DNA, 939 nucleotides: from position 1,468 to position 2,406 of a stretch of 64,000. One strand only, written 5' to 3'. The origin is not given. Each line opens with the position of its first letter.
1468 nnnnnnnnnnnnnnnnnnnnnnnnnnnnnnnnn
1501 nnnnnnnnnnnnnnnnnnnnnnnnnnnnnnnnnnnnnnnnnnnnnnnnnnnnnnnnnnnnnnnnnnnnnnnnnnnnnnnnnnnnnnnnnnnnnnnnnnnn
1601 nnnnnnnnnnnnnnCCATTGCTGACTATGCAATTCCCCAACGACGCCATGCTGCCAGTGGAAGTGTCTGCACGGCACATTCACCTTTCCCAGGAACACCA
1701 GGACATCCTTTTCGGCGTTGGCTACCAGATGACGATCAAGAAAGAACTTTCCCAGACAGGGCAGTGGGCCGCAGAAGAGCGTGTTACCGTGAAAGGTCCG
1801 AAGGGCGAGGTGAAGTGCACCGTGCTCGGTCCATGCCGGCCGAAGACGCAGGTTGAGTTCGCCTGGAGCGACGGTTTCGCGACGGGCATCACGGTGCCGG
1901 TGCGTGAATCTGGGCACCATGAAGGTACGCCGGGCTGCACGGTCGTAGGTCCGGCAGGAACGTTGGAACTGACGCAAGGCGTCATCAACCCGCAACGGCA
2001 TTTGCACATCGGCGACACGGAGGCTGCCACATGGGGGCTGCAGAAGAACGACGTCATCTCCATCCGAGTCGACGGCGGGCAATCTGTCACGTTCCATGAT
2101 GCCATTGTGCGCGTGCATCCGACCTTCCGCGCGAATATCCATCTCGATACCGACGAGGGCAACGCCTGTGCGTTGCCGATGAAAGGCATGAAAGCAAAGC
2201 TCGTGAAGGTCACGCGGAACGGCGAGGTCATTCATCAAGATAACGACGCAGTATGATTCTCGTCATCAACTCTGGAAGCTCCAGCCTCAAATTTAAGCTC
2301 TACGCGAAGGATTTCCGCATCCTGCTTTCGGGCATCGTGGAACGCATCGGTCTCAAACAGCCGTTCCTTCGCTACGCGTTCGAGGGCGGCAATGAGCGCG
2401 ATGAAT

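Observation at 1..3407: Compact por(beta-gamma-delta)-pduL-ackA operon: a PduL-type phosphotransacylase replaces Pta in an acetyl-CoA to ATP module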

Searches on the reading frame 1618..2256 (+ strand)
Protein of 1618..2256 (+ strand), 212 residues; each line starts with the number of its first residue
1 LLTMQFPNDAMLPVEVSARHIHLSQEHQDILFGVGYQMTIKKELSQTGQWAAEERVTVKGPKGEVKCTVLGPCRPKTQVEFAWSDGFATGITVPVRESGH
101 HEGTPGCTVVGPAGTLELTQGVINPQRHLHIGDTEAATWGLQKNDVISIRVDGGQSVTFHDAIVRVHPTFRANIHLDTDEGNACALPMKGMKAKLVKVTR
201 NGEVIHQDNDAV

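Call 3: search_protein_families(library=pfam, proteins=[window:1618-2256:+], max_evalue=0.01)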
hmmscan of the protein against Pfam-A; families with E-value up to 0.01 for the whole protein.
window:1618-2256:+ (212 aa): 1 family
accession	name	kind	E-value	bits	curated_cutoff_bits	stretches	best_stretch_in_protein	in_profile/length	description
PF06130.18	PTAC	-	4.4e-66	222.4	25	1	13-186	1-175/176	Phosphate propanoyltransferase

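Call 4: search_protein_families(library=ncbifam, proteins=[window:1618-2256:+], max_evalue=0.01)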
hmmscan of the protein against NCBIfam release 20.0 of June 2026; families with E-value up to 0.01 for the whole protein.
window:1618-2256:+ (212 aa): 2 families
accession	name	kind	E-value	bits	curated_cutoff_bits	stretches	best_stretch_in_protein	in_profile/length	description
NF011652.1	PRK15070.1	subfamily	7.2e-66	221.5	209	1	12-188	1-178/185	phosphate propanoyltransferase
NF040837.1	BMC_EutD_Gpos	exception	1.7e-60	203.9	315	1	10-197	18-205/205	ethanolamine utilization phosphate acetyltransferase EutD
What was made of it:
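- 1627..2256 (+): PduL-type phosphotransacylase (209 aa from ATG 1627; 212 aa if TTG 1618 is used). PF06130 E 4e-66 and NF011652 above its cut-off (calls 3, 4).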

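Call 9: find_related_loci(query=window:1618-2256:+, collection=genome_contigs, flank=10000)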
Query window:1618-2256:+ (212 aa) in genome_contigs; peptide patterns used: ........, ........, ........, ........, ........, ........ (x = any residue, [..] = any of these).
84 stretches matched a pattern, but none encodes a relative of the query by tblastn (E <= 1e-3).
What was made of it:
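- Tried and rejected: A single-sequence scan of genome_contigs with PduL found nothing (call 9).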

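Call 10: find_homologous_proteins(query=window:1618-2256:+, max_evalue=1e-10)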
Query window:1618-2256:+ (212 aa): 1344 proteins with E <= 1e-10 among 1410 candidates; the best 120 are listed.
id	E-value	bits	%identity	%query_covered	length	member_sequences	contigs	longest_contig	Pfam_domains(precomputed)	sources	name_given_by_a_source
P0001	3.2e-129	447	93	99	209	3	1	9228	PF06130.19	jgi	jgi:putative phosphotransacetylase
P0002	6.3e-118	410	85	97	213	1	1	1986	PF06130.19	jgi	jgi:putative phosphotransacetylase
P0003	4.3e-114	397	83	97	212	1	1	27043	PF06130.19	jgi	jgi:putative phosphotransacetylase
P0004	1.8e-104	366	75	98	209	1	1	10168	PF06130.19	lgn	-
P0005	1.8e-103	363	75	97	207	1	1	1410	PF06130.19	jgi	jgi:putative phosphotransacetylase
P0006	9.0e-103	360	74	98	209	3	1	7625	PF06130.19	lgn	-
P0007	2.1e-101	356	70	99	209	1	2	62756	PF06130.19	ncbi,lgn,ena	-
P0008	8.0e-99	347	71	97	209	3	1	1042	PF06130.19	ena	-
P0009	8.9e-98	344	72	95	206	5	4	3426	PF06130.19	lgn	-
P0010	4.2e-93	329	72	94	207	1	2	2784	PF06130.19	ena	-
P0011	6.9e-93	328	67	97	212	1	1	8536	PF06130.19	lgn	-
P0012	2.6e-92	326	70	95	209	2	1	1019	PF06130.19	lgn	-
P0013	7.7e-92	325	69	97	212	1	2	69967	PF06130.19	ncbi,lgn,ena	-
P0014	3.0e-91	323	65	98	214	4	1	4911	PF06130.19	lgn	-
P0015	5.9e-91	322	70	95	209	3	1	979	PF06130.19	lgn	-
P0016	2.1e-90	320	66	98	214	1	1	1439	PF06130.19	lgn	-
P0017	2.0e-89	317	68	95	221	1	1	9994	PF06130.19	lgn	-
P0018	5.1e-87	309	68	93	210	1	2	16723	PF06130.19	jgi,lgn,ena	-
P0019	7.7e-87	308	67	90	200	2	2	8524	PF06130.19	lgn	-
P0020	1.0e-81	292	70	84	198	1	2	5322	PF06130.19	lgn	-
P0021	2.5e-81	290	64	93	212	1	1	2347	PF06130.19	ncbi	-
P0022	2.8e-81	290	69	86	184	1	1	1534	PF06130.19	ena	-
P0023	1.8e-71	258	60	92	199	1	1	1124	PF06130.19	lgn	-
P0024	1.0e-70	256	62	87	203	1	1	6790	PF06130.19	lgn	-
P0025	1.6e-70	255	62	87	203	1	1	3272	PF06130.19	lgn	-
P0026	8.0e-70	253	61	90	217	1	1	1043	PF06130.19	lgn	-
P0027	6.0e-69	250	60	90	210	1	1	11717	PF06130.19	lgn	-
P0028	1.4e-68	249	60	87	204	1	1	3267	PF06130.19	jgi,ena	-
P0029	1.4e-68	249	59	88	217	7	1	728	PF06130.19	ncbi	-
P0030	2.7e-68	248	61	89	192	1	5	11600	PF06130.19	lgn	-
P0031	3.0e-68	248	61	87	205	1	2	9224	PF06130.19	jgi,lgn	jgi:putative phosphotransacetylase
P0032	7.2e-68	246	63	84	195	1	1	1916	PF06130.19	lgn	-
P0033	7.7e-68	246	61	87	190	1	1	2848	PF06130.19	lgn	-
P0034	1.2e-67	246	60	89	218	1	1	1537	PF06130.19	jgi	jgi:propanediol utilization protein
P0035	1.3e-67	245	61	87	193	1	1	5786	PF06130.19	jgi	jgi:putative phosphotransacetylase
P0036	1.7e-67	245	61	87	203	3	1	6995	PF06130.19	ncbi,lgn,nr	ncbi:MAG TPA: phosphate propanoyltransferase [Patescibacteria group bacterium]|nr:phosphate propanoy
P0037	2.0e-67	245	58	88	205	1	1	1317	PF06130.19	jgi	jgi:putative phosphotransacetylase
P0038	2.4e-67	245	60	88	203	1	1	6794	PF06130.19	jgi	jgi:putative phosphotransacetylase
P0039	3.9e-67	244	60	87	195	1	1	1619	PF06130.19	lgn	-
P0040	7.3e-67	243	59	89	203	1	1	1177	PF06130.19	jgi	jgi:propanediol utilization protein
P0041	2.6e-66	241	61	87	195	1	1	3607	PF06130.19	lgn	-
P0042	2.9e-66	241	59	87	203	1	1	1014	PF06130.19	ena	-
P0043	3.0e-66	241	58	88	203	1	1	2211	PF06130.19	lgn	-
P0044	4.6e-66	240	61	87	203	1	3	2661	PF06130.19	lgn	-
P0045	4.6e-66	240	57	89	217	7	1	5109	PF06130.19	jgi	-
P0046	4.8e-66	240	59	87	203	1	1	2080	PF06130.19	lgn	-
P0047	6.9e-66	240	60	87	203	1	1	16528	PF06130.19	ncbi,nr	ncbi:MAG TPA: phosphate propanoyltransferase [Candidatus Baltobacteraceae bacterium]|nr:phosphate pr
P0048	9.4e-66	239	59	87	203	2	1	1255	PF06130.19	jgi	jgi:putative phosphotransacetylase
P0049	1.2e-65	239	59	87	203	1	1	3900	PF06130.19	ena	-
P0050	1.5e-65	239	58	87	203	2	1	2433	PF06130.19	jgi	-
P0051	1.6e-65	239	62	84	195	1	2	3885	PF06130.19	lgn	-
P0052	1.7e-65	239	58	89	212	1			PF06130.19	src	-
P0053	1.9e-65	238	59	87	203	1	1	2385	PF06130.19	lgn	-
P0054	3.3e-65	238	59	94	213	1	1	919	PF06130.19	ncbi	-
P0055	3.3e-65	238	58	87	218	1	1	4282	PF06130.19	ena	-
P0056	3.8e-65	237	58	90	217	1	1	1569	PF06130.19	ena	-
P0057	4.6e-65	237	59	90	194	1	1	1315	PF06130.19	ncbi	-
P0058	1.2e-64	236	59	87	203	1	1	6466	PF06130.19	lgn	-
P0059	1.2e-64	236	57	87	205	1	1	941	PF06130.19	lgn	-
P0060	1.6e-64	235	59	87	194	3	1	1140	PF06130.19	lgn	-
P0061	1.9e-64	235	57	88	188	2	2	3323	PF06130.19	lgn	-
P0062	2.3e-64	235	55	92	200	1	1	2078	PF06130.19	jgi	jgi:putative phosphotransacetylase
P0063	2.3e-64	235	57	89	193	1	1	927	PF06130.19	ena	-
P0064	2.4e-64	235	59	87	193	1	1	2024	PF06130.19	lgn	-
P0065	4.1e-64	234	59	87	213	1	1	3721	PF06130.19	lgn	-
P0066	4.2e-64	234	56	88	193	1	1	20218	PF06130.19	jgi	jgi:putative phosphotransacetylase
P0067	1.0e-63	233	58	87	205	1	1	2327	PF06130.19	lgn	-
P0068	1.1e-63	233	55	89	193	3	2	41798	PF06130.19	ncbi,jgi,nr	ncbi:MAG TPA: phosphate propanoyltransferase [Candidatus Eisenbacteria bacterium]|jgi:propanediol ut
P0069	1.2e-63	233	57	93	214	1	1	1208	PF06130.19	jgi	jgi:putative phosphotransacetylase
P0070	1.3e-63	232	60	87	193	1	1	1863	PF06130.19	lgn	-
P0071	1.7e-63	232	56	88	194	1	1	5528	PF06130.19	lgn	-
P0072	2.1e-63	232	58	87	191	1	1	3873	PF06130.19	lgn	-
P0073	4.3e-63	231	57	90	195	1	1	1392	PF06130.19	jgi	jgi:propanediol utilization protein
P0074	9.9e-63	230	55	88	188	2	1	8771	PF06130.19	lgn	-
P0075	1.1e-62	229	56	89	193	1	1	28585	PF06130.19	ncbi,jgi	ncbi:MAG: hypothetical protein RL272_605 [Candidatus Parcubacteria bacterium]|jgi:propanediol utiliz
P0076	2.4e-62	228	56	87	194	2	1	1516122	PF06130.19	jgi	jgi:putative phosphotransacetylase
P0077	2.8e-62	228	56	87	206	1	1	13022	PF06130.19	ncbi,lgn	-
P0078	3.3e-62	228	56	93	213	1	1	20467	PF06130.19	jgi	jgi:propanediol utilization protein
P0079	3.7e-62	228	58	87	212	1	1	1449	PF06130.19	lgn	-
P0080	3.8e-62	228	58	88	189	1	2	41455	PF06130.19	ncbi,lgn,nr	ncbi:phosphate propanoyltransferase [Candidatus Uhrbacteria bacterium]|nr:phosphate propanoyltransfe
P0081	3.8e-62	228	57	87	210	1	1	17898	PF06130.19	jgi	-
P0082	1.3e-61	226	56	88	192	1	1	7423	PF06130.19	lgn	-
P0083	1.5e-61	226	55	90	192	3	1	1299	PF06130.19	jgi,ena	-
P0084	1.9e-61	225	56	91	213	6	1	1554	PF06130.19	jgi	jgi:propanediol utilization protein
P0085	3.6e-61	224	52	89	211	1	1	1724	PF06130.19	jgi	jgi:putative phosphotransacetylase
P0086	8.8e-61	223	58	87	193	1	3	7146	PF06130.19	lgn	-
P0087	1.1e-60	223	54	88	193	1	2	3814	PF06130.19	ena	-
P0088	1.2e-60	223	57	87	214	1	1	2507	PF06130.19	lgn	-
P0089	1.5e-60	222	56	86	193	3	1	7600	PF06130.19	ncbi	-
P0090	2.0e-60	222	55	93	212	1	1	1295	PF06130.19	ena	-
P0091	3.9e-60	221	58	84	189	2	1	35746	PF06130.19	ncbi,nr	ncbi:phosphate propanoyltransferase [Candidatus Uhrbacteria bacterium]|nr:phosphate propanoyltransfe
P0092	4.0e-60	221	56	84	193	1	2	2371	PF06130.19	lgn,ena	-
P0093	5.0e-60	221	51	91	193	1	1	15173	PF06130.19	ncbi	ncbi:phosphate propanoyltransferase [Patescibacteria group bacterium]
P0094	5.7e-60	221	53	90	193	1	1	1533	PF06130.19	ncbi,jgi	-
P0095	1.2e-59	219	56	86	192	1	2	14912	PF06130.19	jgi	jgi:putative phosphotransacetylase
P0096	1.7e-59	219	56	86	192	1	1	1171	PF06130.19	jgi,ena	-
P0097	2.6e-59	218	52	89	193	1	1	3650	PF06130.19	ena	-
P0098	2.6e-59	218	55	87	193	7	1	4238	PF06130.19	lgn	-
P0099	2.9e-59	218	53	88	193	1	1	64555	PF06130.19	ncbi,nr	ncbi:MAG: phosphate propanoyltransferase [Patescibacteria group bacterium]|nr:phosphate propanoyltra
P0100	4.4e-59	218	54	86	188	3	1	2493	PF06130.19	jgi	-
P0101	4.5e-59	218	55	84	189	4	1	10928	PF06130.19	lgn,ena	-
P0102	4.9e-59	217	58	83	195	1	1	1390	PF06130.19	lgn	-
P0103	6.4e-59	217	51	90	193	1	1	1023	PF06130.19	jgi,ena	-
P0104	8.8e-59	217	55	90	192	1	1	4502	PF06130.19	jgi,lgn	jgi:propanediol utilization protein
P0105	9.9e-59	216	51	91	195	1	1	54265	PF06130.19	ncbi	-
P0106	1.3e-58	216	52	89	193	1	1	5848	PF06130.19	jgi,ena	-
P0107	2.8e-58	215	54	86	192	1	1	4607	PF06130.19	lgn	-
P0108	3.6e-58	215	54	89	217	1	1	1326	PF06130.19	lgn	-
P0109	4.6e-58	214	53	90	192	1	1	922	PF06130.19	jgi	-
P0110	6.5e-58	214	55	84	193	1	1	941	PF06130.19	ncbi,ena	-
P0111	1.5e-57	213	51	90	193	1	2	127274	PF06130.19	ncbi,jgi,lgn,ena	ncbi:MAG: phosphate propanoyltransferase [Patescibacteria group bacterium]|jgi:propanediol utilizati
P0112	1.9e-57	212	56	84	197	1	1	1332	PF06130.19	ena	-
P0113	5.4e-57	211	55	86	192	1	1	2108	PF06130.19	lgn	-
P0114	6.8e-57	210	53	86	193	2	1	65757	PF06130.19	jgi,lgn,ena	-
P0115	1.2e-56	210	54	86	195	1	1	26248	PF06130.19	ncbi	ncbi:MAG: phosphate propanoyltransferase [Patescibacteria group bacterium]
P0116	2.0e-56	209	52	81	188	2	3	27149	PF06130.19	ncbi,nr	ncbi:phosphate propanoyltransferase [Patescibacteria group bacterium]|nr:phosphate propanoyltransfer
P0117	4.3e-56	208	57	80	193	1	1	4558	PF06130.19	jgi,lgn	jgi:putative phosphotransacetylase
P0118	6.2e-56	207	50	85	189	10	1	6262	PF06130.19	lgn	-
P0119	6.6e-56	207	53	88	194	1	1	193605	PF06130.19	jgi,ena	-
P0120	7.9e-56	207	49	90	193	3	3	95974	PF06130.19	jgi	jgi:putative phosphotransacetylase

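Call 11: find_encoding_contigs(protein=P0001, flank=10000, max_places=3)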
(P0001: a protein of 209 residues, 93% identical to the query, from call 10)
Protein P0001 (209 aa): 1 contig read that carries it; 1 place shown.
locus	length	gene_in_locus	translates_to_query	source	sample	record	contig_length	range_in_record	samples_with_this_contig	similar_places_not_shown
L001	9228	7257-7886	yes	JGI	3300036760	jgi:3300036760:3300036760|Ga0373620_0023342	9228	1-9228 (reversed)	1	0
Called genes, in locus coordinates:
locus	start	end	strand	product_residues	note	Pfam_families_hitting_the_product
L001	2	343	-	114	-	?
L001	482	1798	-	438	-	PF05958:tRNA_U5-meth_tr, PF02475:TRM5-TYW2_MTfase, PF05175:MTS, PF03602:Cons_hypoth95 (weak), PF06325:PrmA, PF09445:Methyltransf_15 (weak), PF13649:Methyltransf_25 (weak), PF13847:Methyltransf_31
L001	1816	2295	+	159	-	PF00588:SpoU_methylase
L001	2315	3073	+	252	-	PF00535:Glycos_transf_2, PF10111:Glyco_tranf_2_2 (faint), PF13641:Glyco_tranf_2_3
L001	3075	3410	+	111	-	PF00355:Rieske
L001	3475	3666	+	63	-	-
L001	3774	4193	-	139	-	PF00856:SET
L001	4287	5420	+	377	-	PF01855:POR_N, PF02780:Transketolase_C, PF17147:PFOR_II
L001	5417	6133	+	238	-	PF02775:TPP_enzyme_C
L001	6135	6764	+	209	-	PF01558:POR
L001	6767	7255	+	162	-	PF13183:Fer4_8 (faint), PF00037:Fer4 (weak), PF12838:Fer4_7, PF13187:Fer4_9, PF00037:Fer4, PF12797:Fer4_2 (weak), PF12837:Fer4_6 (weak), PF13237:Fer4_10 (weak), +5 more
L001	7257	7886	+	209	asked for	PF06130:PTAC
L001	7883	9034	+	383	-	PF00871:Acetate_kinase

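Call 12: find_encoding_contigs(protein=P0003, flank=10000, max_places=3)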
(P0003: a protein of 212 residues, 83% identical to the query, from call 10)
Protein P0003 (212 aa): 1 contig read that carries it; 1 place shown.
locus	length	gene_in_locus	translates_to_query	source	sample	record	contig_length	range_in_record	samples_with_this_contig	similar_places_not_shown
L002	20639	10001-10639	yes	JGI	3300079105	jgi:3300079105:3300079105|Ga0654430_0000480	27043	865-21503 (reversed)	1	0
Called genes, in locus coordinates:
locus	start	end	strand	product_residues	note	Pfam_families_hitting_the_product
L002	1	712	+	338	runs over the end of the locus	PF07681:DoxX (weak)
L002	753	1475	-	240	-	PF18306:LDcluster4, PF03641:Lysine_decarbox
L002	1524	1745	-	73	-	PF07650:KH_2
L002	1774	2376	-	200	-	PF03193:RsgA_GTPase (weak), PF00009:GTP_EFTU (weak), PF01926:MMR_HSR1, PF02421:FeoB_N, PF04548:AIG1, PF00350:Dynamin_N (weak)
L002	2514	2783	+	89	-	-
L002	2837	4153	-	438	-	PF05958:tRNA_U5-meth_tr, PF02475:TRM5-TYW2_MTfase, PF03602:Cons_hypoth95 (weak), PF05175:MTS (weak), PF06325:PrmA (weak), PF09445:Methyltransf_15 (weak), PF13649:Methyltransf_25 (weak), PF13847:Methyltransf_31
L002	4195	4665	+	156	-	PF00588:SpoU_methylase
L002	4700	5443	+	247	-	PF00535:Glycos_transf_2, PF10111:Glyco_tranf_2_2 (faint), PF13641:Glyco_tranf_2_3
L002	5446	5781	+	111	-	PF00355:Rieske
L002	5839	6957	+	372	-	PF00155:Aminotran_1_2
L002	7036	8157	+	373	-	PF01855:POR_N, PF02780:Transketolase_C, PF17147:PFOR_II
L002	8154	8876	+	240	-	PF02775:TPP_enzyme_C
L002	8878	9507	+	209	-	PF01558:POR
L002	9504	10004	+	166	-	PF13183:Fer4_8 (faint), PF00037:Fer4 (weak), PF12838:Fer4_7, PF13187:Fer4_9, PF00037:Fer4, PF12797:Fer4_2 (weak), PF12837:Fer4_6 (weak), PF13237:Fer4_10 (weak), +5 more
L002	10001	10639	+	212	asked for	PF06130:PTAC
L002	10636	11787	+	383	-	PF00871:Acetate_kinase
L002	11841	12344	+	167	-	-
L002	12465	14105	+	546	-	PF03023:MurJ, PF13440:Polysacc_synt_3, PF01554:MatE (weak)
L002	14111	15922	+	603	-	PF00009:GTP_EFTU, PF03144:GTP_EFTU_D2 (weak), PF22042:EF-G_D2 (faint), PF00679:EFG_C, PF06421:LepA_C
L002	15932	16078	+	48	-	-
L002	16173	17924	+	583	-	PF01368:DHH, PF02272:DHHA1, PF17768:RecJ_OB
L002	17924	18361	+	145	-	PF00075:RNase_H, PF13456:RVT_3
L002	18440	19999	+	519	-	-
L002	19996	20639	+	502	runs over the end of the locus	?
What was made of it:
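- On Canonical pyruvate:ferredoxin oxidoreductase PorABCD: The gene order is alpha-beta-gamma-delta (calls 11, 12).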

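Call 13: find_encoding_contigs(protein=P0007, flank=10000, max_places=3)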
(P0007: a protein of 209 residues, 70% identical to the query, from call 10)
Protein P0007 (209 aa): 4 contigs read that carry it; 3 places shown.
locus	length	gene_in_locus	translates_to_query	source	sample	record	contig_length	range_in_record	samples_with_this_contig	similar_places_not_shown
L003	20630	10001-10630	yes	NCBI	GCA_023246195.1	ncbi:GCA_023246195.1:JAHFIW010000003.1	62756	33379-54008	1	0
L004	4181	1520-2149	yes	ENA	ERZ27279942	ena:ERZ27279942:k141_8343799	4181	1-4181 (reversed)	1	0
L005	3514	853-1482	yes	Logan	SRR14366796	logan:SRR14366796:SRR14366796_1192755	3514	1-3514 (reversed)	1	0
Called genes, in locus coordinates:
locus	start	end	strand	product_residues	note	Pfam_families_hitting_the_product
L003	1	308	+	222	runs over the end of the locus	PF01467:CTP_transf_like (faint)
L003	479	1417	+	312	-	PF13793:Pribosyltran_N (weak), PF00156:Pribosyltran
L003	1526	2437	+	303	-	PF05448:AXE1 (faint), PF02129:Peptidase_S15 (weak), PF00326:Peptidase_S9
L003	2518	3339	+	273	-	-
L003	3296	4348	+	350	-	-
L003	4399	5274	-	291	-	PF18306:LDcluster4, PF03641:Lysine_decarbox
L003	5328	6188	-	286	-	PF03193:RsgA_GTPase (faint), PF00350:Dynamin_N (faint), PF01926:MMR_HSR1, PF02421:FeoB_N, PF04548:AIG1, PF00009:GTP_EFTU (weak), PF07650:KH_2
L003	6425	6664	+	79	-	-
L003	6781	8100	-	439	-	PF05958:tRNA_U5-meth_tr, PF02475:TRM5-TYW2_MTfase (weak), PF05175:MTS, PF06325:PrmA (weak), PF13649:Methyltransf_25, PF13847:Methyltransf_31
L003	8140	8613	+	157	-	PF00588:SpoU_methylase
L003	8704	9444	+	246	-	PF00535:Glycos_transf_2, PF10111:Glyco_tranf_2_2 (faint), PF13641:Glyco_tranf_2_3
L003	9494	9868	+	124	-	PF00355:Rieske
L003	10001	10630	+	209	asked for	PF06130:PTAC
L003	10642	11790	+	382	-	PF00871:Acetate_kinase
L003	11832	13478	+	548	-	PF03023:MurJ, PF01943:Polysacc_synt (weak), PF13440:Polysacc_synt_3, PF01554:MatE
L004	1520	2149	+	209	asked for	PF06130:PTAC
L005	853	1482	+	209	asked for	PF06130:PTAC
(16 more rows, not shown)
